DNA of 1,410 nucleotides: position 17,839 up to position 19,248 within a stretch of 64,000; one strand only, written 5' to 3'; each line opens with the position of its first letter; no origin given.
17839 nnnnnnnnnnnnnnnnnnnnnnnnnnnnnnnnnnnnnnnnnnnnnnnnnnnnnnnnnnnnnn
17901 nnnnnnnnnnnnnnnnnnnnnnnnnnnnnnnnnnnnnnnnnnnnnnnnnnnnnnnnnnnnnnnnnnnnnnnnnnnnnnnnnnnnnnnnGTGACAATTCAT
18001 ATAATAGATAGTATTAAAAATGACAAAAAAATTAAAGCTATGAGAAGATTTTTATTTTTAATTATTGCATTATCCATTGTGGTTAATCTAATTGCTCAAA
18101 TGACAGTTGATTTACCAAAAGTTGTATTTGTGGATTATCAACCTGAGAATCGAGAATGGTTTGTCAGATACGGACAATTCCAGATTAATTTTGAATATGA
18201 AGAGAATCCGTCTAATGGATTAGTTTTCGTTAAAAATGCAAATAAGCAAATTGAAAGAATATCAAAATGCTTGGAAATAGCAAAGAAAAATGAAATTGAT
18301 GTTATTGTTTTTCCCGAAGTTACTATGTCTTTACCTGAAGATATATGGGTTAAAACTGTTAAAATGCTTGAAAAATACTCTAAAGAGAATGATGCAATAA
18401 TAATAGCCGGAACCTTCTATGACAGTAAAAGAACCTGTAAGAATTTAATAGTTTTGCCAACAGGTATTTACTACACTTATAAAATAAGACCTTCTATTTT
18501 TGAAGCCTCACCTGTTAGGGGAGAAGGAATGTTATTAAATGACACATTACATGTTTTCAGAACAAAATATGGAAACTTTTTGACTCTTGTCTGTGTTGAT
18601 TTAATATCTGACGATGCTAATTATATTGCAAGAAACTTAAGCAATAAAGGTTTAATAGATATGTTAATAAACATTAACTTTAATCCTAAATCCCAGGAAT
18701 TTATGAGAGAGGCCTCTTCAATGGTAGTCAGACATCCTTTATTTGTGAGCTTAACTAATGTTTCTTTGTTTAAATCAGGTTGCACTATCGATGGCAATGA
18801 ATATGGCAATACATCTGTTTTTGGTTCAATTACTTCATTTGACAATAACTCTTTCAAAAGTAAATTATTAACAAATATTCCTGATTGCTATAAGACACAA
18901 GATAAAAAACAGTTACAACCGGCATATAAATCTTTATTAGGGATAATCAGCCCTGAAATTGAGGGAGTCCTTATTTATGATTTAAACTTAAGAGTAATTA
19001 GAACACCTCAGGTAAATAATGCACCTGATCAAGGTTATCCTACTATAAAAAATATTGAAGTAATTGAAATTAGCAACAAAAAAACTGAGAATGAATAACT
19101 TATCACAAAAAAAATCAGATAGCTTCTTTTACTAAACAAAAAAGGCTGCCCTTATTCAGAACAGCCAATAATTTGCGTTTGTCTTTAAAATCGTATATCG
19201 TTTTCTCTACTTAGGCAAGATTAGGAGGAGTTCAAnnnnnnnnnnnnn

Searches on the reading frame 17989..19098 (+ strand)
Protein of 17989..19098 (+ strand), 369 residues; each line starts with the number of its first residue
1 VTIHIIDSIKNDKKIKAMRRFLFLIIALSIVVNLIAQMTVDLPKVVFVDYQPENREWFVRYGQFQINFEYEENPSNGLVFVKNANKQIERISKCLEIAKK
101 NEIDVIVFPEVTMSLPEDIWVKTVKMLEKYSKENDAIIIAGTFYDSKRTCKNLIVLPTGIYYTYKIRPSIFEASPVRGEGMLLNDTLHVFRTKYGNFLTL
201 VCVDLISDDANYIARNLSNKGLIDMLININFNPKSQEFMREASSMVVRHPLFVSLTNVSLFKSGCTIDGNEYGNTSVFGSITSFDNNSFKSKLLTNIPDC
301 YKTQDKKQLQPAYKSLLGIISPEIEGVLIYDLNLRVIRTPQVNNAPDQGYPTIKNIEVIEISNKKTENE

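Call 9: search_protein_families(library=pfam, proteins=[window:17989-19098:+], max_evalue=0.1)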
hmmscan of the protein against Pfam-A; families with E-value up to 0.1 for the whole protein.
window:17989-19098:+ (369 aa): 2 families
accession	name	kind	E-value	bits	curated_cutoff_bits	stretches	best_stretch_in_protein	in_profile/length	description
PF00795.27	CN_hydrolase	-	0.021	14.6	23.2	1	84-156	14-98/256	Carbon-nitrogen hydrolase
PF18663.7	Pallilysin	-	0.027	14.9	25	0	44-117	34-108/118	Pallilysin beta barrel domain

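Call 62: find_homologous_proteins(query=window:17989-19098:+, max_evalue=1e-10)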
Query window:17989-19098:+ (369 aa): 75 proteins with E <= 1e-10 among 3267 candidates.
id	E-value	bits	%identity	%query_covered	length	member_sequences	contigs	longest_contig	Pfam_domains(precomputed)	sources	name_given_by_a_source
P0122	9.2e-234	793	96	100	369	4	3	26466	-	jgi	-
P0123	2.4e-168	578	73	93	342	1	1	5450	-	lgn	-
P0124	6.7e-163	560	71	91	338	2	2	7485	-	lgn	-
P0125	1.2e-162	559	71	93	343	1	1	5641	-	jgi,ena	jgi:predicted amidohydrolase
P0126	4.0e-162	557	72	90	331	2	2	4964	-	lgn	-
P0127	1.5e-157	542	66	96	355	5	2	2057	-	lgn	-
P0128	5.7e-154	530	67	93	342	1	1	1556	-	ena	-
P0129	2.4e-153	528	66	95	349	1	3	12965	PF00795.28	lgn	-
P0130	6.2e-151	520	67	93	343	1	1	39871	-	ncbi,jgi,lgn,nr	ncbi:MAG: hypothetical protein LBM25_04475 [Bacteroidales bacterium]|jgi:energy-coupling factor tran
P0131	2.8e-141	489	59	95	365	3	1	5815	-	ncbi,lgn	-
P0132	7.8e-140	484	60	93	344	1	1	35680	PF00795.28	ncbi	ncbi:MAG: nitrilase-related carbon-nitrogen hydrolase [Phocaeicola sp.]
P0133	1.1e-138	480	60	94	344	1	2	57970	-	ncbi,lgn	ncbi:MAG: hypothetical protein ACRCUJ_04495 [Phocaeicola sp.]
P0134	9.0e-137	474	62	93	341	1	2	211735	-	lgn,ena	-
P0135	1.5e-135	470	60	93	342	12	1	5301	-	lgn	-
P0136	3.6e-135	468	61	93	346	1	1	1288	-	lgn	-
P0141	2.7e-122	426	58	92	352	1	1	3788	PF00795.28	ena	-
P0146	3.4e-119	416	57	92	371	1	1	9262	PF00795.28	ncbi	-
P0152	4.2e-110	386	56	87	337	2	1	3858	PF00795.28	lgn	-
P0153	1.0e-108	381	55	88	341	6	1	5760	PF00795.28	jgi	jgi:hypothetical protein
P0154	3.5e-104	367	58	78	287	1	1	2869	PF00795.28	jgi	jgi:predicted amidohydrolase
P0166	2.8e-77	278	41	88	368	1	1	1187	PF00795.28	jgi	jgi:predicted amidohydrolase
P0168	4.8e-76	274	42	88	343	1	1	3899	PF00795.28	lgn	-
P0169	1.1e-75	273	42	89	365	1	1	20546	PF00795.28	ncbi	-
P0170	1.3e-75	273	40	94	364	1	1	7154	PF00795.28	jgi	jgi:hypothetical protein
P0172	1.0e-73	266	41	95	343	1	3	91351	PF00795.28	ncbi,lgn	-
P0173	1.0e-73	266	40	91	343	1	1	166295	PF00795.28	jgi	jgi:predicted amidohydrolase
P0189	6.2e-56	208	35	89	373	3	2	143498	PF00795.28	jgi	jgi:predicted amidohydrolase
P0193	2.4e-53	199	34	90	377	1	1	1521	PF00795.28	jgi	jgi:predicted amidohydrolase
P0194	1.5e-52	197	35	83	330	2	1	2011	PF00795.28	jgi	jgi:predicted amidohydrolase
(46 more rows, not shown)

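Call 63: find_encoding_contigs(protein=P0122, flank=8000, max_places=3)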
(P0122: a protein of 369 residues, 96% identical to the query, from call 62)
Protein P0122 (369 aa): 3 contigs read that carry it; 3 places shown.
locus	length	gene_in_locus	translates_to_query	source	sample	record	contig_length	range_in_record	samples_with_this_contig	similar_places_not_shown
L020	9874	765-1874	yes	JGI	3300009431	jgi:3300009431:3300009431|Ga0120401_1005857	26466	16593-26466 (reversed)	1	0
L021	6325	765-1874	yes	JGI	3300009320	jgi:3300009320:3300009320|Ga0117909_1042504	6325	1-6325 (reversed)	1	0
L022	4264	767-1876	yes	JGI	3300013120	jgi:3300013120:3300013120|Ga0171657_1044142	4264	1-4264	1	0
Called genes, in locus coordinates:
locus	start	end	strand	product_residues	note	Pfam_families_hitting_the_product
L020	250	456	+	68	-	-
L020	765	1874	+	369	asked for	-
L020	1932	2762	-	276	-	PF25025:EF-Ts_N (weak), PF00889:EF_TS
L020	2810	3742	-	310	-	PF00318:Ribosomal_S2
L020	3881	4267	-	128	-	PF00380:Ribosomal_S9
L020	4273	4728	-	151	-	PF00572:Ribosomal_L13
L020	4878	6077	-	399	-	PF01546:Peptidase_M20, PF07687:M20_dimer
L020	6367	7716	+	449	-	PF05896:NQRA_N, PF24836:NQRA_2nd, PF11973:NQRA_SLBB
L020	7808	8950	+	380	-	PF03116:NQR2_RnfD_RnfE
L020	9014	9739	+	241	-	PF04205:FMN_bind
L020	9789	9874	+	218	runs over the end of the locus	PF02508:Rnf-Nqr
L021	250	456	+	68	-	-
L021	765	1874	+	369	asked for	-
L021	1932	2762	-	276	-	PF25025:EF-Ts_N (weak), PF00889:EF_TS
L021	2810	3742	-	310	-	PF00318:Ribosomal_S2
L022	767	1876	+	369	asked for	-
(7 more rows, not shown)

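Call 76: search_protein_families(library=ncbifam, proteins=[L020:250-456:+], max_evalue=1)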
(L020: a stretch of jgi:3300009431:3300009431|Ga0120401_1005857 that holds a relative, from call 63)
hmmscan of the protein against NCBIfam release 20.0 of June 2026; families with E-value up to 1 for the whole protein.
L020:250-456:+ (68 aa): 3 families
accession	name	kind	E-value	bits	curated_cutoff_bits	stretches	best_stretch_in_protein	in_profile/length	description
NF008033.1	PRK10765.1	equivalog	0.032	13.7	223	1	21-54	182-215/240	oxygen-insensitive NADPH nitroreductase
TIGR00014.1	arsC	equivalog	0.041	14.4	106.05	1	11-64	24-79/114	arsenate reductase (glutaredoxin)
NF000842.0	PRK00071.2-1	equivalog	0.048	13.3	167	1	3-57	43-95/191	nicotinate-nucleotide adenylyltransferase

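Call 77: search_protein_families(library=pfam, proteins=[L020:250-456:+], max_evalue=1)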
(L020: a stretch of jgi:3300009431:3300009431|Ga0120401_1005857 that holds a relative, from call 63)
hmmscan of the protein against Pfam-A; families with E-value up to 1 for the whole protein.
L020:250-456:+ (68 aa): 1 family
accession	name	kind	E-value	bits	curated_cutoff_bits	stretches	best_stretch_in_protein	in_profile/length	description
PF22659.2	YycE-like_C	-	0.018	15.5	27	1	24-64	10-49/55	YycE-like C-terminal domain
